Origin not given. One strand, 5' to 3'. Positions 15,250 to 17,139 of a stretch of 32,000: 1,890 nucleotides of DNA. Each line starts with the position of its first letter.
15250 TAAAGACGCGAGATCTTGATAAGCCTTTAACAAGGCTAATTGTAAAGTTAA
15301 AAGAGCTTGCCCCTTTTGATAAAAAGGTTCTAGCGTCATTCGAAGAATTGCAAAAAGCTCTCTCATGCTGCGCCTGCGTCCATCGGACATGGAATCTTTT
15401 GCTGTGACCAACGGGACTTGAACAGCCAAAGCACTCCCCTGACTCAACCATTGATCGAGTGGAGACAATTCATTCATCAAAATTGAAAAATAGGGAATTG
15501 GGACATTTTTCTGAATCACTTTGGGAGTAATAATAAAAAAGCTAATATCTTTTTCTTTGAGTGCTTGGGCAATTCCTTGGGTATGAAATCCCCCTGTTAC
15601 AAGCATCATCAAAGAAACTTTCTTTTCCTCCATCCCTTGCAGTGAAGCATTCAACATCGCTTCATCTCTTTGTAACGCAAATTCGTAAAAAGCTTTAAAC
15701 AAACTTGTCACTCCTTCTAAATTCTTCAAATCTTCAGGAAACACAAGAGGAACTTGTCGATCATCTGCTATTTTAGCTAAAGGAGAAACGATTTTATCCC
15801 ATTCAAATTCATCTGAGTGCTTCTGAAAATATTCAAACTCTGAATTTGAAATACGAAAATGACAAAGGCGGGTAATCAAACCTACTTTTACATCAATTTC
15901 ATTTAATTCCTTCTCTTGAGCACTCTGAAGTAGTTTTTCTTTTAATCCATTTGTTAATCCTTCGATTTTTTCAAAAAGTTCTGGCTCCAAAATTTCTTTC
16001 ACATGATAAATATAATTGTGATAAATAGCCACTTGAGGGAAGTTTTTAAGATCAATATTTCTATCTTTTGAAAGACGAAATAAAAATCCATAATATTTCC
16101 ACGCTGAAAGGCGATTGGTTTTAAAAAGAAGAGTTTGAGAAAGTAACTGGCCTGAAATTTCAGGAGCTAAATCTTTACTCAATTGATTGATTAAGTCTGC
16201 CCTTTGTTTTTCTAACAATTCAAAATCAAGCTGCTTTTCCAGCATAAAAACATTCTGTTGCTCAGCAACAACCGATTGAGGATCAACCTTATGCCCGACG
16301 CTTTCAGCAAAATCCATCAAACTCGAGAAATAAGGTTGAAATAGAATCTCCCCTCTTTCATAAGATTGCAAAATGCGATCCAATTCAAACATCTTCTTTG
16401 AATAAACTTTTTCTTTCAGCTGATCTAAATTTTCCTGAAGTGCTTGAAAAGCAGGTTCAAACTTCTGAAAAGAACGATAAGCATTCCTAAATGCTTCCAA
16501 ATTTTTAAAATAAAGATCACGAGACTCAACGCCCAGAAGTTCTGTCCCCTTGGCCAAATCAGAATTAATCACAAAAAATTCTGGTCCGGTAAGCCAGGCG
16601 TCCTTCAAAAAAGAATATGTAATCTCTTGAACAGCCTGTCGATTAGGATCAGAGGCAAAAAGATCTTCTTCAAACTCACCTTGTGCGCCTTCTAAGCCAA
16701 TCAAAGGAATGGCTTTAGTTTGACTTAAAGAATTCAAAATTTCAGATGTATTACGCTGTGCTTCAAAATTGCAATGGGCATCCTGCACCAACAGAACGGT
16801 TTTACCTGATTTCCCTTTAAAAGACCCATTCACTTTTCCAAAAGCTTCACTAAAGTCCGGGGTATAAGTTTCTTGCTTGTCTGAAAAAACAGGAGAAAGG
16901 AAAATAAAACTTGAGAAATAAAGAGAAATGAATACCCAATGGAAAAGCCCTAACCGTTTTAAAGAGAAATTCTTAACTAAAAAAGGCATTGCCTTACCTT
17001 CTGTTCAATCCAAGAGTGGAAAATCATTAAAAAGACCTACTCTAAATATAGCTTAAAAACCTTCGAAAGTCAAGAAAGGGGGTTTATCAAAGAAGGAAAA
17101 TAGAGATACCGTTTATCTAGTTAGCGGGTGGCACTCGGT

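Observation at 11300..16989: Three-gene envelope cluster: giant protein, secreted TPR protein and a 1,063-aa paralog sharing a ChaN/Tiki-like module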

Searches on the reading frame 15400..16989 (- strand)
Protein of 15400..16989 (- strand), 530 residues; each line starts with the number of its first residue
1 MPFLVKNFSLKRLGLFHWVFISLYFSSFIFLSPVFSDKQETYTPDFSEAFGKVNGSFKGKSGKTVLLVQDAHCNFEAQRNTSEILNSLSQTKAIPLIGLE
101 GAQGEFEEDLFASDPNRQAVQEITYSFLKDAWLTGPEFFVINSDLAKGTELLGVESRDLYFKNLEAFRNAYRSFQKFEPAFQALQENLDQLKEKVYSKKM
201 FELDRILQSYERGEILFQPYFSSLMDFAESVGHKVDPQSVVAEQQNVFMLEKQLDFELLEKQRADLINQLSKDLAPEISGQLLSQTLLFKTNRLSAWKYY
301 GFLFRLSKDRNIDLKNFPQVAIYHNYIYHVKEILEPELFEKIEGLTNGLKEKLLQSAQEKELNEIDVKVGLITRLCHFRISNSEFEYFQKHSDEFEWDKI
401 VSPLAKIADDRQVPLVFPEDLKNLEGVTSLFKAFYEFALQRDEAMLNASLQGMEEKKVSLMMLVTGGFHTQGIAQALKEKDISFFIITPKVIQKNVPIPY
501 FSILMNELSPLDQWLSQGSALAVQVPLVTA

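Call 8: search_solved_structures(query=window:15400-16989:-, max_evalue=10, show_alignments=2)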
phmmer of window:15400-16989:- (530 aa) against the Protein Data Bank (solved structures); distinct sequences matched with E-value up to 10: 1.
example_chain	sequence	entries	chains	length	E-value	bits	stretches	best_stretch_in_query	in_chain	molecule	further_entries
1mqv_A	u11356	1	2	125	0.97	11.4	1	394-443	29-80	CYTOCHROME C'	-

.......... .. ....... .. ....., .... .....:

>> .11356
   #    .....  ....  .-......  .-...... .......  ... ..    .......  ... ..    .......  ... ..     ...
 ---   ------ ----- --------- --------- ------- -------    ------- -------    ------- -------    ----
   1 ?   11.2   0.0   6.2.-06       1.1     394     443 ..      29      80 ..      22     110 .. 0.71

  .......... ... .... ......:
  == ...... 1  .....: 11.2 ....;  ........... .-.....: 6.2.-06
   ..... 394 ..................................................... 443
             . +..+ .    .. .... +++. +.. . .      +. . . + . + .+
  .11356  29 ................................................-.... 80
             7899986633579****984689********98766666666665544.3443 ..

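Call 9: find_homologous_proteins(query=window:15400-16989:-, max_evalue=0.001)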
Query window:15400-16989:- (530 aa): 10 proteins with E <= 0.001 among 8000 candidates.
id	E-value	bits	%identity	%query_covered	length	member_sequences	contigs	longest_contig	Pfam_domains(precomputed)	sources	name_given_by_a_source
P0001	2.9e-63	233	26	88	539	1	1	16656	-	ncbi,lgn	-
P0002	3.6e-54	203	28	90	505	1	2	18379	-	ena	-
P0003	7.1e-49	185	26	90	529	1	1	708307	-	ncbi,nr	ncbi:MAG: hypothetical protein GY853_03695 [PVC group bacterium]|nr:hypothetical protein [PVC group 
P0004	5.5e-47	179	27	85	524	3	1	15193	-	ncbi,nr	ncbi:MAG: hypothetical protein Q8N62_08000 [Candidatus Omnitrophota bacterium]|nr:hypothetical prote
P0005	4.0e-46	176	27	83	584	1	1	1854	-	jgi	-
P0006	2.1e-45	174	27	87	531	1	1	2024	-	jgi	-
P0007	6.4e-32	129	24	94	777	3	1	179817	-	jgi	jgi:hypothetical protein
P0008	3.2e-30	124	24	89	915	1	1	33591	-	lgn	-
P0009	4.2e-24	103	24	84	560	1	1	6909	-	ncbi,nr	ncbi:MAG: hypothetical protein NC930_05455, partial [Candidatus Omnitrophica bacterium]|nr:hypotheti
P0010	7.5e-23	99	26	34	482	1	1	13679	-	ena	-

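Call 12: find_homologous_proteins(query=A1, max_evalue=0.001)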
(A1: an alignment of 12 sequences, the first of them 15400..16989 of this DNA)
Query A1 (12 sequences) (530 aa, profile of the alignment): 15 proteins with E <= 0.001 among 8000 candidates.
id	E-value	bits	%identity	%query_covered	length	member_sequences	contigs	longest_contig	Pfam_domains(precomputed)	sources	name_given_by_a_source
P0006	5.8e-203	693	27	87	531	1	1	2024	-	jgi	-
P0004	1.4e-201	689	27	85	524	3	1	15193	-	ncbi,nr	ncbi:MAG: hypothetical protein Q8N62_08000 [Candidatus Omnitrophota bacterium]|nr:hypothetical prote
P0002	1.1e-187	643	28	90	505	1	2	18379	-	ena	-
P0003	7.8e-187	640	26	90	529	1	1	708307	-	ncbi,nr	ncbi:MAG: hypothetical protein GY853_03695 [PVC group bacterium]|nr:hypothetical protein [PVC group 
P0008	6.7e-180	617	24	89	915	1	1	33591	-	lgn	-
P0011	2.2e-175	602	100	100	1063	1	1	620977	-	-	-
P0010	2.1e-160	553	26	34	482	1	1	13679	-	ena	-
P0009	8.1e-152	524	24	84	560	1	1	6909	-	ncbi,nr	ncbi:MAG: hypothetical protein NC930_05455, partial [Candidatus Omnitrophica bacterium]|nr:hypotheti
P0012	3.1e-139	483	57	100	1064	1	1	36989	PF04187.19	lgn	-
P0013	1.1e-136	475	26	95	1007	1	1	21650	-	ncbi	ncbi:MAG: hypothetical protein V1893_02890 [Candidatus Omnitrophota bacterium]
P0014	4.6e-126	439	25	88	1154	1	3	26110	-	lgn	-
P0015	1.1e-121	425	26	94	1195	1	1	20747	-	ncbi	-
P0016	4.9e-120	420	28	85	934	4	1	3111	-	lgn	-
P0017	8.2e-81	290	27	88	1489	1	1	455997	PF04187.19,PF01937.25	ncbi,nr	ncbi:MAG: hypothetical protein IPP68_11200 [Elusimicrobia bacterium]|nr:hypothetical protein [Elusim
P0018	3.7e-66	242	25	84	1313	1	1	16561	PF01704.25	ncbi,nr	ncbi:MAG: UTP--glucose-1-phosphate uridylyltransferase, partial [Elusimicrobia bacterium]|nr:UTP--gl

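Call 13: find_encoding_contigs(protein=P0012, flank=10000, max_places=4)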
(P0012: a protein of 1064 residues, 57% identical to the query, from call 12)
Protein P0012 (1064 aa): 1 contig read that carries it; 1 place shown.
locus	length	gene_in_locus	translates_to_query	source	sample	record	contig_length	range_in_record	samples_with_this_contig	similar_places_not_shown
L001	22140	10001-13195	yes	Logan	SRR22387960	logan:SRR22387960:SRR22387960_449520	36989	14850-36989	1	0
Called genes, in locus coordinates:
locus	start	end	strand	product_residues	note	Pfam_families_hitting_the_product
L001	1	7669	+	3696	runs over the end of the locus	PF01841:Transglut_core (weak)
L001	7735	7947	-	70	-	-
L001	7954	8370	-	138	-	PF01934:HepT-like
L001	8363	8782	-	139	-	PF01909:NTP_transf_2, PF18765:Polbeta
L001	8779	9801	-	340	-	PF00248:Aldo_ket_red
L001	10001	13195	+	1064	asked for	PF04187:Cofac_haem_bdg (faint)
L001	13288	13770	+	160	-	PF00515:TPR_1 (faint), PF07719:TPR_2 (faint), PF13432:TPR_16, PF13428:TPR_14 (faint), PF14559:TPR_19, PF13414:TPR_11 (weak)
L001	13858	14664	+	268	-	PF01476:LysM, PF03734:YkuD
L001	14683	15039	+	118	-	PF04343:DUF488, PF22751:DUF488-N3a, PF22752:DUF488-N3i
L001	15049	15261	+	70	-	-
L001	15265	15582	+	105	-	PF03091:CutA1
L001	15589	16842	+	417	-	PF02985:HEAT (faint), PF13646:HEAT_2, PF03130:HEAT_PBS (faint), PF13513:HEAT_EZ (faint), PF13646:HEAT_2, PF13174:TPR_6 (faint), PF13098:Thioredoxin_2 (weak), PF07719:TPR_2 (faint), +1 more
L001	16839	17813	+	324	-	-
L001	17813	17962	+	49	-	-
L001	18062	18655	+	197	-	PF00849:PseudoU_synth_2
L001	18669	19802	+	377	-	PF08239:SH3_3 (weak), PF06347:SH3_4 (weak), PF08239:SH3_3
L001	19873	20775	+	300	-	PF00763:THF_DHG_CYH, PF02882:THF_DHG_CYH_C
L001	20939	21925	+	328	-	PF16258:DUF4912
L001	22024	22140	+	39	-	?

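Call 14: find_encoding_contigs(protein=P0011, flank=10000, max_places=3)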
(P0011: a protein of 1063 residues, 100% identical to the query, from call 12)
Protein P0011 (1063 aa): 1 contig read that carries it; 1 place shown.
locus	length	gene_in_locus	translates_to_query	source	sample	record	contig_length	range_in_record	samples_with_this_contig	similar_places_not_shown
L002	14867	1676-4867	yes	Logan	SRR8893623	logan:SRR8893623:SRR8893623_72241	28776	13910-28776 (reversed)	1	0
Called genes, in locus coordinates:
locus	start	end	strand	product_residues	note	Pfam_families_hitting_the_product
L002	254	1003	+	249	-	-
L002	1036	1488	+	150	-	PF00588:SpoU_methylase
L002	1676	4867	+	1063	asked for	-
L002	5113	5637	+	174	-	PF00515:TPR_1 (faint), PF07719:TPR_2 (faint), PF13414:TPR_11 (faint), PF13432:TPR_16, PF14559:TPR_19, PF12895:ANAPC3 (faint)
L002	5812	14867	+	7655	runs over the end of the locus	?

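Call 15: find_encoding_contigs(protein=P0003, flank=8000, max_places=2)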
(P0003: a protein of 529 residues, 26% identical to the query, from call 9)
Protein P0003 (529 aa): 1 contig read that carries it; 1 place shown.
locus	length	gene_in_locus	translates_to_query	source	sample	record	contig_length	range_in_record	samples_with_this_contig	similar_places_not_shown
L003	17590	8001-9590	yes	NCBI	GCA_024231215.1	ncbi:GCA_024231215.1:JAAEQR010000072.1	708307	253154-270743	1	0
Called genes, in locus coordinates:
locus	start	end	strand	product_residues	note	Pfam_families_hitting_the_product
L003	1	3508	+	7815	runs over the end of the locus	PF03412:Peptidase_C39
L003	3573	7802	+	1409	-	-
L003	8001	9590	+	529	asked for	-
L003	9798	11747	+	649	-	-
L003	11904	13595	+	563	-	-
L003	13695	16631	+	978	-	-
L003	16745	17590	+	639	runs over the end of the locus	-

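Call 16: find_encoding_contigs(protein=P0001, flank=8000, max_places=2)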
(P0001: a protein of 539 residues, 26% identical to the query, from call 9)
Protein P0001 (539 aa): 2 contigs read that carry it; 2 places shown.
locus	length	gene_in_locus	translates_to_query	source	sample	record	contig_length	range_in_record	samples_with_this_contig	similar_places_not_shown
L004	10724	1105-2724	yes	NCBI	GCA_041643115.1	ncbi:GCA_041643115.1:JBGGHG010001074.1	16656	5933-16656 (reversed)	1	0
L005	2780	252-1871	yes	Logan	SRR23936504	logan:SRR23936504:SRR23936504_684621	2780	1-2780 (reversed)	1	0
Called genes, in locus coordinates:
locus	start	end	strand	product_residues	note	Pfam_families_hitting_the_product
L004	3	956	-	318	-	?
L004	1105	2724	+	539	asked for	-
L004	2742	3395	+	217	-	-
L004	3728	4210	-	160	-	PF03449:GreA_GreB_N, PF01272:GreA_GreB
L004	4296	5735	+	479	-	PF01171:ATP_bind_3, PF11734:TilS_C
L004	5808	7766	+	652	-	PF06480:FtsH_ext (weak), PF06068:TIP49 (weak), PF00004:AAA, PF17862:AAA_lid_3, PF01434:Peptidase_M41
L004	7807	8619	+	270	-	PF00809:Pterin_bind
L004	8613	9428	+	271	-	PF02457:DAC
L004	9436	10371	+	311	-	PF07949:YbbR (weak)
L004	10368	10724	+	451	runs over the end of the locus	PF02878:PGM_PMM_I, PF02879:PGM_PMM_II, PF02880:PGM_PMM_III, PF00408:PGM_PMM_IV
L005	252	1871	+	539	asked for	-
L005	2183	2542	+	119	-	-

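Call 17: find_encoding_contigs(protein=P0013, flank=8000, max_places=2)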
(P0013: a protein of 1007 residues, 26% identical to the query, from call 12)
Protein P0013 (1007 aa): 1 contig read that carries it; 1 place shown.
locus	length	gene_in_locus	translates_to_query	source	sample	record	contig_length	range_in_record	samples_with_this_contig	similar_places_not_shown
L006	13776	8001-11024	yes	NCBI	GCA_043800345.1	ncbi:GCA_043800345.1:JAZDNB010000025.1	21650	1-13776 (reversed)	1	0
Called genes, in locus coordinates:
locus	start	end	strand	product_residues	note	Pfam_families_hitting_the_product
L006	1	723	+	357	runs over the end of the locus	PF01817:CM_2, PF00800:PDT, PF01842:ACT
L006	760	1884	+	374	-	PF00155:Aminotran_1_2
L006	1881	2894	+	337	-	PF18152:DAHP_snth_FXD, PF00793:DAHP_synth_1, PF03102:NeuB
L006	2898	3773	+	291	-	PF02826:2-Hacid_dh_C (weak), PF03446:NAD_binding_2, PF03807:F420_oxidored, PF02153:PDH_N, PF20463:PDH_C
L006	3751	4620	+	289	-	PF02224:Cytidylate_kin, PF13189:Cytidylate_kin2 (weak), PF13207:AAA_17 (weak)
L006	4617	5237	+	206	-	PF01553:Acyltransferase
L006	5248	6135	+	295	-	PF02401:LYTB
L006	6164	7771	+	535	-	PF17092:PCB_OB (faint), PF21710:Spt6_S1 (faint), PF00575:S1, PF13509:S1_2 (faint), PF23459:S1_RRP5 (faint), PF00575:S1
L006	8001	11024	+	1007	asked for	-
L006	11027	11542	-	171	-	PF09918:DUF2148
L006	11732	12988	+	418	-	PF00579:tRNA-synt_1b, PF22421:SYY_C-terminal (weak), PF01479:S4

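Call 23: search_solved_structures(query=A1, max_evalue=10, show_alignments=3)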
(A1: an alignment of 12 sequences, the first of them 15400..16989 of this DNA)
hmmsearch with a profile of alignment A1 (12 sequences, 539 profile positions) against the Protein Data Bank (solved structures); distinct sequences matched with E-value up to 10: 5.
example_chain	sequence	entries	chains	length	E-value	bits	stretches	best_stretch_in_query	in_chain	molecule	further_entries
8her_B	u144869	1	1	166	0.023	16.3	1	183-264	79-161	Anti-sigma factor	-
6tgz_F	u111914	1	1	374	0.066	14.8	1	349-455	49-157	55 kDa immediate-early protein 1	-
8g4k_A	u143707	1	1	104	0.25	12.9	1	339-387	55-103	5HCS_TGFBR2_1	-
6zuz_A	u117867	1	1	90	1.3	10.5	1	356-388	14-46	Elongin-A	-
9b45_G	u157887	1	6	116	2.5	9.6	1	127-167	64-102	gp35 Sheath initiator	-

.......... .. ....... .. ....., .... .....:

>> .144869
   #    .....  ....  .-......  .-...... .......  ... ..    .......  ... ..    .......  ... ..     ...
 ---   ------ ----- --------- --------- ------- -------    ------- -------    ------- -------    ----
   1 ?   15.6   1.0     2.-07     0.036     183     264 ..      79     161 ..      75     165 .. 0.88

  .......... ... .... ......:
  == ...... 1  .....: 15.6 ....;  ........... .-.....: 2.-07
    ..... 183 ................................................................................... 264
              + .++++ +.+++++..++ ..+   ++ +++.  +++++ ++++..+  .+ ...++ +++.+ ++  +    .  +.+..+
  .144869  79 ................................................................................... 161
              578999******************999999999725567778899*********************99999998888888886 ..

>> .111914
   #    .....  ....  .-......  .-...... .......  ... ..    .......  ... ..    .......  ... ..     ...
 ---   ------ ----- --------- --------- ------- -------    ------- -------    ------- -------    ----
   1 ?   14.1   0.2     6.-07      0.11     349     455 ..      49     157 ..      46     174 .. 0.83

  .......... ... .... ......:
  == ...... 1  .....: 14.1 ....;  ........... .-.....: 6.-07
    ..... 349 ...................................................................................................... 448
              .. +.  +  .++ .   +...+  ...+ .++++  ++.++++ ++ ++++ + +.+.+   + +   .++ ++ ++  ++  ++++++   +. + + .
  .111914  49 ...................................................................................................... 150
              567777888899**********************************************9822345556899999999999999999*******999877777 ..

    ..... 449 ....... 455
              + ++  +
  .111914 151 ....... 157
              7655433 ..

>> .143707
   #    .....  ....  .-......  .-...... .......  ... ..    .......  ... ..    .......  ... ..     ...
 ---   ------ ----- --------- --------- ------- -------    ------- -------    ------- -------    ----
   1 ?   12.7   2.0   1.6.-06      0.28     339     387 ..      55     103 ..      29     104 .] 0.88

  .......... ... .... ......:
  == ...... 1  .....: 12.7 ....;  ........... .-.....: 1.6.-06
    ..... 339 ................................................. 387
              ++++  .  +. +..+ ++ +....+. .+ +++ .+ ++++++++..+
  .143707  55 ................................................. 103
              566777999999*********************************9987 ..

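Call 28: search_protein_representatives(alignment_id=A1)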
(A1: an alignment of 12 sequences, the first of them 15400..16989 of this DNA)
Query: 12 sequences, 539 profile positions. Proteins with E-value up to 0.001 (for the whole library): 10240; up to 1e-10: 9068; up to 1e-30: 7114. The best 150 are listed.
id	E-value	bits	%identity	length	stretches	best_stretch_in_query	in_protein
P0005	2.8e-189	646.5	-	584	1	10-522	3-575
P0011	7.0e-176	602.2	-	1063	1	3-529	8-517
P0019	3.7e-169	580.0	-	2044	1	8-528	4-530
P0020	4.9e-168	576.3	-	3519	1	11-536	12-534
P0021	3.3e-167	573.6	-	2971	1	12-529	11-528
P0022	4.8e-166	569.8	-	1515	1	11-528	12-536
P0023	5.3e-166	569.6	-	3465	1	6-527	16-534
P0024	9.5e-166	568.8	-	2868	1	11-535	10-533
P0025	1.2e-165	568.5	-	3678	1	11-528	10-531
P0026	1.3e-165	568.3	-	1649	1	10-528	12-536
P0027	6.0e-165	566.1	-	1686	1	4-528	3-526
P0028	6.1e-165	566.1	-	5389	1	3-532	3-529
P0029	6.5e-165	566.0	-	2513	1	9-534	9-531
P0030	9.0e-165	565.6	-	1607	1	1-527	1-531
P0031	1.1e-164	565.3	-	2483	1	11-528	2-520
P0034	1.7e-164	564.6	-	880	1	10-528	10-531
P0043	5.3e-163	559.7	-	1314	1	14-533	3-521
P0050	3.5e-162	557.0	-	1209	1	9-528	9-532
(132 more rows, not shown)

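Call 31: search_protein_families(library=pfam, proteins=[P0021, P0019, P0022, P0034, P0050, P0043], max_evalue=0.01)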
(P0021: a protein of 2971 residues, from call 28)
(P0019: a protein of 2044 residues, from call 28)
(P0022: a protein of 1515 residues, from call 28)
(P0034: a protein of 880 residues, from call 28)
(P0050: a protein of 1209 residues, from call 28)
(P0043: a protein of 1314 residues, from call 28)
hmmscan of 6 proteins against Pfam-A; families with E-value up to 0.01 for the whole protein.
P0021 (2971 aa): 4 families
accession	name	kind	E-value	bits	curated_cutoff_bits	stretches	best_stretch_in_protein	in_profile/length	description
PF06560.17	GPI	-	4.7e-25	88.4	20.7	1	2470-2597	22-147/182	Glucose-6-phosphate isomerase (GPI)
PF02878.22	PGM_PMM_I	-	1.3e-08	35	22.5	1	1794-1906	7-113/138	Phosphoglucomutase/phosphomannomutase, alpha/beta/alpha domain I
PF02879.22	PGM_PMM_II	-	4e-07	31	29.3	1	2037-2102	46-103/103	Phosphoglucomutase/phosphomannomutase, alpha/beta/alpha domain II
PF23202.1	PAH_ZNF598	-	0.00029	21.5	25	0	274-317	4-49/83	ZNF598 PAH domain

P0019 (2044 aa): 2 families
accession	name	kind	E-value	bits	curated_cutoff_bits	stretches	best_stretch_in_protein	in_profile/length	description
PF01704.24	UDPGP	-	3.1e-20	72.7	22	1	999-1281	6-255/413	UTP--glucose-1-phosphate uridylyltransferase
PF23202.1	PAH_ZNF598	-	0.0011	19.7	25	0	269-329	4-66/83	ZNF598 PAH domain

P0022 (1515 aa): 2 families
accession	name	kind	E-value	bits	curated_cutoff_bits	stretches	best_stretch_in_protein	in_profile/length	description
PF00365.25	PFK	-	1.9e-11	44.3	30.9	1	956-1043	89-180/277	Phosphofructokinase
PF23202.1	PAH_ZNF598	-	5.7e-05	23.8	25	0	275-334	4-65/83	ZNF598 PAH domain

P0034 (880 aa): 0 families

P0050 (1209 aa): 0 families

P0043 (1314 aa): 0 families

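Call 32: predict_structure(alignment_id=A2)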
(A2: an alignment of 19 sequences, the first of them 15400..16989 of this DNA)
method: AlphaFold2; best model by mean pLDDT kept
length: 530 residues; sequences in the alignment: 19
mean_pLDDT: 86.3   pTM: 0.78
mean pLDDT of the five models: 86.3, 86.2, 84.1, 83.8, 83.2
residues with pLDDT >= 90: 346; 70-90: 111; 50-70: 38; < 50: 35
segments of 3 or more residues with pLDDT < 50: 1-13, 30-39, 520-530
pLDDT, mean of each block of 10 residues (from residue 1): 40 54 56 41 83 91 94 89 93 93 78 83 90 91 90 93 94 94 95 96 95 90 94 89 94 95 94 87 92 89 93 92 93 87 94 94 95 92 92 93 95 92 93 95 96 94 93 94 95 69 70 60 41
secondary structure, 60 per line:
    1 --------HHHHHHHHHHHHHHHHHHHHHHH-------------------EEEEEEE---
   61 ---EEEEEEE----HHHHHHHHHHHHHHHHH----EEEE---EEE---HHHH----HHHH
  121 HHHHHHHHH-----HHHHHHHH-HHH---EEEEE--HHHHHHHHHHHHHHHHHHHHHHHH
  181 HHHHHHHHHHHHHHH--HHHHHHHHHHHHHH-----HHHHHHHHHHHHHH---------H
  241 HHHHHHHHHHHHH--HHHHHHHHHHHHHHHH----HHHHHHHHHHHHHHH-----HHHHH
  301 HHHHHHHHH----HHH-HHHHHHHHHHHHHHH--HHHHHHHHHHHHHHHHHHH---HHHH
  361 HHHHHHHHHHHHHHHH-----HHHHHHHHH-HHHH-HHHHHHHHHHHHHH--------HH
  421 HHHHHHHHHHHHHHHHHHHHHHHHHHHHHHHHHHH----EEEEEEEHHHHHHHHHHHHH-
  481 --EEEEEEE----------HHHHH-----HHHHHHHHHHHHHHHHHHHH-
elements in order: H9-31 E51-57 E64-70 H75-91 E96-99 E103-105 H109-112 H117-129 H135-142 E150-154 H157-195 H198-211 H217-230 H240-253 H256-271 H276-290 H296-309 H318-332 H335-353 H357-376 H382-390 H392-395 H397-410 H419-455 E460-466 H467-479 E483-489 H500-504 H510-529
